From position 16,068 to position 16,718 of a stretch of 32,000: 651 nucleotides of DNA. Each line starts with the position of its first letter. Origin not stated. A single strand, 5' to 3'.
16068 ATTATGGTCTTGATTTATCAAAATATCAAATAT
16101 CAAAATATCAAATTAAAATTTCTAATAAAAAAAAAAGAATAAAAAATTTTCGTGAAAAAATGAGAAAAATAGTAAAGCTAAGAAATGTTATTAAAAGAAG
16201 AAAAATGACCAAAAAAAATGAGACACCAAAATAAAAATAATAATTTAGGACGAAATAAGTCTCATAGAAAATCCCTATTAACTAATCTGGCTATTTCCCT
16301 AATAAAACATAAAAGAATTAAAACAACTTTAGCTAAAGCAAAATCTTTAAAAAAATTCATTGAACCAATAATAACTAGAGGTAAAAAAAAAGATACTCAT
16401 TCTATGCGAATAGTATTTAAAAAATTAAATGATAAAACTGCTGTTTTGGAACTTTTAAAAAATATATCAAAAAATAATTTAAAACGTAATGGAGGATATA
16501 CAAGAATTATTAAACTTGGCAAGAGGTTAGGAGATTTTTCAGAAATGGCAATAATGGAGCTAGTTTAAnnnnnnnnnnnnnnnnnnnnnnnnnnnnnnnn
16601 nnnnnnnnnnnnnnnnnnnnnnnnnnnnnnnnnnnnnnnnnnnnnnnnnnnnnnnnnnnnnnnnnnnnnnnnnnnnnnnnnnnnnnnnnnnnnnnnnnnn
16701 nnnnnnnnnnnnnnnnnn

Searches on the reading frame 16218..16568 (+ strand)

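Call 8: search_protein_families(library=ncbifam, proteins=[window:16218-16568:+])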
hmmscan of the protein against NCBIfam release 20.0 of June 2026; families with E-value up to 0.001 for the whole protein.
window:16218-16568:+ (116 aa): 2 families
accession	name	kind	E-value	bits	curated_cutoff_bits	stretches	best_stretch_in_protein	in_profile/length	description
TIGR00059.1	L17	equivalog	2.7e-35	121.1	70.05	1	8-116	3-111/112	50S ribosomal protein L17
NF051448.1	50S_L17_sunset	exception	6e-33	114.4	280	1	4-116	4-116/229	50S ribosomal protein L17, sunset domain variant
